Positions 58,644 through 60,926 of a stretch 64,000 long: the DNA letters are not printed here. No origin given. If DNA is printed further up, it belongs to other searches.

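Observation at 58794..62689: Nine-haem cytochrome c / b-type cytochrome fusion apparently co-operonic with fccAB: candidate membrane electron outlet for flavocytochrome c sulfide dehydrogenase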

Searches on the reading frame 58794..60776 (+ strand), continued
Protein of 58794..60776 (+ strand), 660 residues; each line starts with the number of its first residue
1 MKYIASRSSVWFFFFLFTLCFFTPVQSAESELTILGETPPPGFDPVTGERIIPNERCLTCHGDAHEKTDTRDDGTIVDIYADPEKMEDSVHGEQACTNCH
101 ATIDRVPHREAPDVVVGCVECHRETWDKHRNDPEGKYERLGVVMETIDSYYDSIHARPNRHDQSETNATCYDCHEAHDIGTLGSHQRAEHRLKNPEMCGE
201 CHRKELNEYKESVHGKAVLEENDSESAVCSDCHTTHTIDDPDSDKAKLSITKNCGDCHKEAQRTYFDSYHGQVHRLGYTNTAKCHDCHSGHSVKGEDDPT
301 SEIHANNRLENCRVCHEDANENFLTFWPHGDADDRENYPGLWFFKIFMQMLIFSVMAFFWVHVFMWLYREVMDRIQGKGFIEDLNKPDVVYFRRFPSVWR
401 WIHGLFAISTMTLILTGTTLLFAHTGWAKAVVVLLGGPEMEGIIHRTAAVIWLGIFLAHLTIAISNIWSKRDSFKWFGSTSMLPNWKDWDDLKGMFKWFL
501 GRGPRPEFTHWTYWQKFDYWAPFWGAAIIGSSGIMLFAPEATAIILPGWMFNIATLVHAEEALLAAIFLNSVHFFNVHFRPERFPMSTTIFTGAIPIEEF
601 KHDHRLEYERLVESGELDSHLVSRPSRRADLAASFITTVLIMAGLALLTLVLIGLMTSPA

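Call 21: find_related_loci(query=A1, collection=genome_contigs, flank=6000)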
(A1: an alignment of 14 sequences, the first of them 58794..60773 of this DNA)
Query A1 (660 aa) in genome_contigs; peptide patterns used: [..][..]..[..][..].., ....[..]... (x = any residue, [..] = any of these).
600 stretches matched a pattern (row limit reached: there are more); 595 encode a relative of the query (tblastn E <= 1e-3); the best 80 are kept; 80 distinct loci.
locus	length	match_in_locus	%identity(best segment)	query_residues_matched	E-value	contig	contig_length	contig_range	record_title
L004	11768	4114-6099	86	1-660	0e+0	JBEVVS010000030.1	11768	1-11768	MAG: Candidatus Thiodiazotropha sp. isolate CTENA6 L123 c_000000000169, whole genome shotgun sequence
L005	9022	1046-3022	78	1-659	0e+0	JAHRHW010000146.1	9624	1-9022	MAG: Candidatus Thiodiazotropha taylori isolate LUC18009_Mgill_PainPondCtena NODE_150_length_9624_cov_4.996865, whole ge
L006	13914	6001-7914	76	23-660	0e+0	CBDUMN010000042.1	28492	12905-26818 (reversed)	MAG TPA_asm: uncultured Rhodospirillales bacterium isolate SRR22808116_binner13_Refined_62 genome assembly, contig: ERZ2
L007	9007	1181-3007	60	51-657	0e+0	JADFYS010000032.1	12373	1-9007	MAG: Gammaproteobacteria bacterium isolate nER1bin10 nER1_bin10_NODE_32_length_12373_cov_5.311890, whole genome shotgun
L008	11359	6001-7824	60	52-659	0e+0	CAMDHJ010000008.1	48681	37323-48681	MAG: Tepidiphilus sp. J10 isolate MiH-22jul19-99 genome assembly, contig: MiH-22jul19-C1115, whole genome shotgun sequen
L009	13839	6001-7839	59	49-657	0e+0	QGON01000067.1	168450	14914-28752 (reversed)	MAG: bacterium endosymbiont of Escarpia laminata isolate MRB-2015-B NODE_5_length_168450_cov_16.171_ID_2763, whole genom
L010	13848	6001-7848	58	49-658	0e+0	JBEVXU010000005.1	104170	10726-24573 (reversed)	MAG: Sedimenticola sp. isolate 1_2 TCF2 c_000000000023, whole genome shotgun sequence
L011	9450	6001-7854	49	44-657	0e+0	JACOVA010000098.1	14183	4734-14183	MAG: Betaproteobacteria bacterium isolate NC_groundwater_88_Ag_B-0.1um_68_58 B_2_S2_170907_scaffold_1585156, whole genom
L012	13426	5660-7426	50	54-639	0e+0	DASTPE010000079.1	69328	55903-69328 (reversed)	MAG TPA_asm: Burkholderiales bacterium isolate SMAG_U2189 k141_1336210, whole genome shotgun sequence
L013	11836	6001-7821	49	52-656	0e+0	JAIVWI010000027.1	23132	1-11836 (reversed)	MAG: Oceanospirillum sp. isolate HYP3_US_01_1 NODE_142_length_23132_cov_0.419984, whole genome shotgun sequence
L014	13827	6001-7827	47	52-655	0e+0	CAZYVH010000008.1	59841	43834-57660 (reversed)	MAG TPA_asm: uncultured Wenzhouxiangellaceae bacterium isolate binchicken_co275_508 genome assembly, contig: NODE_402_le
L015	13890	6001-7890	47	28-658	0e+0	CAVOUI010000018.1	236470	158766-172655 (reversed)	MAG: uncultured beta proteobacterium isolate MFD10007.bin.2.149 genome assembly, contig: contig_49830, whole genome shot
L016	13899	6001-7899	45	19-653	0e+0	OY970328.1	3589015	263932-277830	MAG: uncultured Gammaproteobacteria bacterium isolate MFD10007.bin.c.3 genome assembly, chromosome: 1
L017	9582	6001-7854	46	36-656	0e+0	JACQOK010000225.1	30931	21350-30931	MAG: Betaproteobacteria bacterium isolate NC_groundwater_1279_Ag_S-0.2um_63_76 S_p2_S4_coassembly_k141_1909847, whole ge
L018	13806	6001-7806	47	44-636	0e+0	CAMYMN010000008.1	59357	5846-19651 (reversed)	MAG: uncultured Gammaproteobacteria bacterium isolate ES_Gamma_065 genome assembly, contig: scaffold_231, whole genome s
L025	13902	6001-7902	45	52-655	0e+0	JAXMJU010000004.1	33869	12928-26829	MAG: Sulfuritalea sp. isolate G9_concoct.bin.37 k141_364126, whole genome shotgun sequence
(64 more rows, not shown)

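Call 30: predict_structure(alignment_id=A1)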
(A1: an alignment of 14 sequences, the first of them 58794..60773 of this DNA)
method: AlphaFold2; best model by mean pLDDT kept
length: 660 residues; sequences in the alignment: 14
mean_pLDDT: 73.3   pTM: 0.65
mean pLDDT of the five models: 73.3, 71.9, 67.8, 65.1, 60.7
residues with pLDDT >= 90: 22; 70-90: 435; 50-70: 95; < 50: 108
segments of 3 or more residues with pLDDT < 50: 20-72, 74-116, 175-180
pLDDT, mean of each block of 10 residues (from residue 1): 61 60 34 30 40 42 45 46 47 43 40 48 70 64 69 73 70 52 63 79 85 89 83 60 68 79 83 77 80 85 86 87 84 88 90 86 86 74 57 86 86 87 84 87 90 87 86 74 80 89 79 80 81 86 87 88 83 75 68 83 83 88 84 82 83 70
secondary structure, 60 per line:
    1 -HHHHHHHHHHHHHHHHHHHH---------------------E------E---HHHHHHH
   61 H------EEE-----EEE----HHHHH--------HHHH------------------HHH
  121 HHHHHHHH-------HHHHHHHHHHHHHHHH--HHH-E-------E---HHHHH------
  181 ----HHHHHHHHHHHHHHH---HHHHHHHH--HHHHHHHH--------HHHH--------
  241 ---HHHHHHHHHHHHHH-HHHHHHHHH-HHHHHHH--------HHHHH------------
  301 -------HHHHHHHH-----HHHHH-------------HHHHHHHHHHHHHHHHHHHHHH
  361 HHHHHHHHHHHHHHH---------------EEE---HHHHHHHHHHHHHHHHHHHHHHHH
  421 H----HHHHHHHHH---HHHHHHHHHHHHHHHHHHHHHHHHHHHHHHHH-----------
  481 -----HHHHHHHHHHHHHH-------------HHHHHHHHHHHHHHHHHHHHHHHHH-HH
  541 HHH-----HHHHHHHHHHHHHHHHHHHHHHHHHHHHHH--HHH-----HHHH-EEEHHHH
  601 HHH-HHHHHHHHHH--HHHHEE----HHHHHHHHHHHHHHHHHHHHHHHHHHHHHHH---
elements in order: H2-21 H54-61 E68-70 E76-78 H83-87 H96-99 H118-128 H136-151 H170-174 H185-199 H203-210 H213-220 H229-232 H244-257 H259-267 H269-275 H284-288 H308-315 H321-325 H339-375 E391-393 H397-421 H426-434 H438-469 H486-499 H513-537 H539-543 H549-578 H589-592 E594-596 H597-603 H605-614 H617-620 H627-657
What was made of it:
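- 59799..60776 (+): Six-helix membrane domain containing an FdnI/HydC-type dihaem cytochrome b (aa 336-660, plus the stop codon). Helices from the model (call 30).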

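Call 36: find_related_loci(query=window:58794-60773:+, collection=metagenome_contigs, flank=5000)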
Query window:58794-60773:+ (660 aa) in metagenome_contigs; peptide patterns used: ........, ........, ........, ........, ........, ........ (x = any residue, [..] = any of these).
187 stretches matched a pattern; 145 encode a relative of the query (tblastn E <= 1e-3); the best 80 are kept; 80 distinct loci.
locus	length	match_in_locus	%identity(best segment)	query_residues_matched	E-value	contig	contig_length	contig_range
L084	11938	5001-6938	79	14-659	0e+0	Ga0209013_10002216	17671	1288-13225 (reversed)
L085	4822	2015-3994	77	1-659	0e+0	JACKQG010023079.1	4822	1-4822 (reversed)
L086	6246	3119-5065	79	12-660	0e+0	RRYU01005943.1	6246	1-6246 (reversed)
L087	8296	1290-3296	75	4-659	0e+0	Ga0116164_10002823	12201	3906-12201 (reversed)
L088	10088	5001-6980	78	1-659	0e+0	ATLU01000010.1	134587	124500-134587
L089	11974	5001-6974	75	14-659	0e+0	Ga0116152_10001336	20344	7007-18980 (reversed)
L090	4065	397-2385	76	6-660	0e+0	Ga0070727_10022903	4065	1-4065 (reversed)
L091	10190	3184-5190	74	1-660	0e+0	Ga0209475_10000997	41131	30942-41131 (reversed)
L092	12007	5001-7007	74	1-660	0e+0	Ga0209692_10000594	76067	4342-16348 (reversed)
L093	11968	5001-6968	76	2-659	0e+0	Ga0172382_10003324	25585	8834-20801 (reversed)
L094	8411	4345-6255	76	24-659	0e+0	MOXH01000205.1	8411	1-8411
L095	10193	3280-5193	76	23-660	0e+0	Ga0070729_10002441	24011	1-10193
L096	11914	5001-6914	76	21-659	0e+0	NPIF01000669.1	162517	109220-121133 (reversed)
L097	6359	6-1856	78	43-659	0e+0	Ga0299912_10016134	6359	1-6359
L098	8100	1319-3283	74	10-660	0e+0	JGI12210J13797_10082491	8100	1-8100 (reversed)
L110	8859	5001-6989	59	1-659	0e+0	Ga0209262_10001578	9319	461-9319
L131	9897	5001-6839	58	49-657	0e+0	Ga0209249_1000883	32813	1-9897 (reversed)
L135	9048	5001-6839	58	49-657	0e+0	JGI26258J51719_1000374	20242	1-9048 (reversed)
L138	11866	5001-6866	58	47-657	0e+0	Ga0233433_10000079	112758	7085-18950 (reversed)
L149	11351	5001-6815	55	52-656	0e+0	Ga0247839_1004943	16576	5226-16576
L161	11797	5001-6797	60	48-642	0e+0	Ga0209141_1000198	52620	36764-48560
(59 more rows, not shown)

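Call 37: fold_search(model_id=the predicted structure, library=pdb)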
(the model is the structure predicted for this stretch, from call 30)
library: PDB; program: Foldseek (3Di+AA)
matches with E <= 10: 64; with E <= 0.001: 0
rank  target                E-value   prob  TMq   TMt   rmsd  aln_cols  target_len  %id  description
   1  1kqf_C                1.1e-03  1.00  0.27  0.75   4.0       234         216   15  FORMATE DEHYDROGENASE N FROM E. COLI (released 2002-03-15)
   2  6t5e                  8.5e-02  0.97  0.19  0.27  15.2       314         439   15  Hydroxylamine Oxidoreductase from Brocadia fulgida (released 2020-11-18)
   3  9fks_i                3.8e-01  0.57  0.15  0.28  10.4       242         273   15  Respiratory supercomplex CIII2-CIV2 from alphaproteobacterium (released 2025-12-17)
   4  6g94_A                6.1e-01  0.94  0.17  0.55   8.1       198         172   14  Structure of E. coli hydrogenase-1 C19G variant in complex with cytochrome b (released 2018-06-13)
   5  7au3_C                6.1e-01  0.41  0.14  0.28  10.7       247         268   14  Cytochrome c oxidase structure in F-state (released 2021-12-01)
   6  4gd3_A                8.0e-01  0.92  0.17  0.55   6.9       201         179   13  Structure of E. coli hydrogenase-1 in complex with cytochrome b (released 2013-01-02)
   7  7ate_C                9.1e-01  0.35  0.15  0.29  10.6       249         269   14  Cytochrome c oxidase structure in P-state (released 2021-12-01)
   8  9inh_A                1.0e+00  0.05  0.10  0.11  26.4       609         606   12  Cryo-EM structure of human XPR1 in complex with InsP6 in outward-facing state (SPX visible)-in the presence of KIDINS2 (released 2025-04-02)
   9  8b4o_A                1.7e+00  0.23  0.14  0.19  13.7       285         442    8  Cryo-EM structure of cytochrome bd oxidase from C. glutamicum (released 2022-12-28)
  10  9g2k_B                1.8e+00  0.13  0.11  0.13  17.6       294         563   15  Cryo-EM structure of IrtAB in outward-occluded state in nanodisc in complex with ADP-vanadate (released 2024-12-18)
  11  6nhh_A                1.8e+00  0.16  0.12  0.17  17.3       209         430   17  Rhodobacter sphaeroides bc1 with azoxystrobin (released 2019-06-19)
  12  5j4z_BC               1.9e+00  0.33  0.17  0.33   9.7       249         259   11  Architecture of tight respirasome (released 2016-09-21)
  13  7p3r_A                2.1e+00  0.05  0.09  0.15  47.0       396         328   10  Helical structure of the toxin MakA from Vibrio cholera (released 2022-02-23)
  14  6rko_A                2.5e+00  0.06  0.11  0.15  16.4       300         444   13  Cryo-EM structure of the E. coli cytochrome bd-I oxidase at 2.68 A resolution (released 2019-10-16)
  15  7xma_C                3.0e+00  0.25  0.17  0.34   9.5       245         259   10  Crystal structure of Bovine heart cytochrome c oxidase, apo structure with DMSO (released 2022-12-21)
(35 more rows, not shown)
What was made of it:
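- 59799..60776 (+): Foldseek top hit is 1kqf_C FdnI, probability 1.0 and TM-score 0.75 (call 37).
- On FdnI/HydC-type dihaem cytochrome b (Pfam PF01292): Foldseek top hit is 1kqf_C, probability 1.0 and TM-score 0.75, followed by HyaC (call 37).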

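Call 48: search_protein_families(library=pfam, proteins=[L161:4149-4733:+, L138:10339-11034:-, L131:2758-4104:+, L131:2027-2707:+, L131:1019-2008:+, L110:1468-4332:-, L135:6932-7273:+, L149:7108-7806:+, L131:7521-8564:-, L010:8032-8769:+], max_evalue=0.001)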
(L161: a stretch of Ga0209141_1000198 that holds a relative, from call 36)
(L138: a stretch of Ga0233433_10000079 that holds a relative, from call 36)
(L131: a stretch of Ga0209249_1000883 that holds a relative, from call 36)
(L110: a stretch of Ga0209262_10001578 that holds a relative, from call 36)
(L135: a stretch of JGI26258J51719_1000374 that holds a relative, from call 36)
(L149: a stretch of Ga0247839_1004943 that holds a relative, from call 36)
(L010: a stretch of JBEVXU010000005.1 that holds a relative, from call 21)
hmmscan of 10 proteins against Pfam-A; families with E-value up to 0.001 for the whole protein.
L161:4149-4733:+ (194 aa): 1 family
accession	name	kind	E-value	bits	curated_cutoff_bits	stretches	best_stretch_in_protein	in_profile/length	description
PF11845.13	Tll0287-like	-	2.8e-26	93.1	24.1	1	44-190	32-142/144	Tll0287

L138:10339-11034:- (231 aa): 6 families
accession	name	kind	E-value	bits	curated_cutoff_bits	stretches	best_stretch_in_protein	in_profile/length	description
PF03264.19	Cytochrom_NNT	-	5.8e-61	205.7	24.1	2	4-97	10-103/174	NapC/NirT cytochrome c family, N-terminal region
PF22113.1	Mtrc-MtrF_II-IV_dom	-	2.9e-06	27.3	30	1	30-210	6-164/176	Outer membrane cytochrome MtrC/MtrF-like, domains II/IV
PF02085.21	Cytochrom_CIII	-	1.3e-05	25.9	22.9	0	167-218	43-91/101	Class III cytochrome C family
PF14522.11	Cytochrome_C7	-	1.7e-05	25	24.8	0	169-215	12-54/67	Cytochrome c7 and related cytochrome c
PF14537.11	Cytochrom_c3_2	-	3e-05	24.8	25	0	163-211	19-66/79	Cytochrome c3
PF09699.15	Paired_CXXCH_1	-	0.00036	20.6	20.6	0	26-39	25-38/41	Doubled CXXCH motif (Paired_CXXCH_1)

L131:2758-4104:+ (448 aa): 2 families
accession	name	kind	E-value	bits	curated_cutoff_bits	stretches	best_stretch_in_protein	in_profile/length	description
PF06808.19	DctM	-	1.9e-106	356.8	23.8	1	1-434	12-413/413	Tripartite ATP-independent periplasmic transporter, DctM component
PF03600.22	CitMHS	-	2.6e-05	23.9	31.9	1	291-429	36-177/336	Citrate transporter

L131:2027-2707:+ (226 aa): 1 family
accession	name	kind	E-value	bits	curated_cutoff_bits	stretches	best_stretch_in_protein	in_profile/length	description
PF04290.18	DctQ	-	9.9e-21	74.5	28.3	1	21-173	1-127/132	Tripartite ATP-independent periplasmic transporters, DctQ component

L131:1019-2008:+ (329 aa): 1 family
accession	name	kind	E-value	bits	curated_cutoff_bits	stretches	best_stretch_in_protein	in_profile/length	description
PF03480.18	DctP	-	1.8e-99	333.1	23.4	1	31-314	1-285/286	Bacterial extracellular solute-binding protein, family 7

L110:1468-4332:- (954 aa): 4 families
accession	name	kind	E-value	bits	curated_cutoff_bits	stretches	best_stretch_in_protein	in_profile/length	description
PF00773.25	RNB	-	4e-111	371.8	29.3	1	270-596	1-325/326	RNB domain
PF17876.7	CSD2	-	4.1e-31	107.3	26.2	1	174-248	1-74/74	Cold shock domain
PF08206.17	OB_RNB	-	5.4e-25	87.3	24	1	97-154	1-58/58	Ribonuclease B OB domain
PF00575.29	S1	-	7.3e-13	49.2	22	1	643-723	3-71/74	S1 RNA binding domain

L135:6932-7273:+ (113 aa): 0 families

L149:7108-7806:+ (232 aa): 0 families

L131:7521-8564:- (347 aa): 3 families
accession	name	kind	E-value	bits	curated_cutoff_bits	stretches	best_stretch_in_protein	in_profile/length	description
PF18297.6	NFACT-R_2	-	1.4e-33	115.6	26.9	1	244-346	1-104/104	NFACT protein RNA binding domain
PF03054.22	tRNA_Me_trans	-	2.6e-14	53.8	20.6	1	6-130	2-129/202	tRNA methyl transferase HUP domain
PF02568.20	ThiI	-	2.5e-08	34.2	20.5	1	6-159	5-145/197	Thiamine biosynthesis protein (ThiI)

L010:8032-8769:+ (245 aa): 3 families
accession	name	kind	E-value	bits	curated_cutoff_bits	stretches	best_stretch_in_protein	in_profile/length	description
PF00034.26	Cytochrom_C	-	1.4e-18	68.4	21.3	2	137-189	2-53/90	Cytochrome c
PF13442.11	Cytochrome_CBB3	-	4.7e-13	49.7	27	1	136-211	3-67/68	Cytochrome C oxidase, cbb3-type, subunit III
PF14495.11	Cytochrom_C550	-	9.4e-07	29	27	0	134-152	24-42/136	Cytochrome c-550 domain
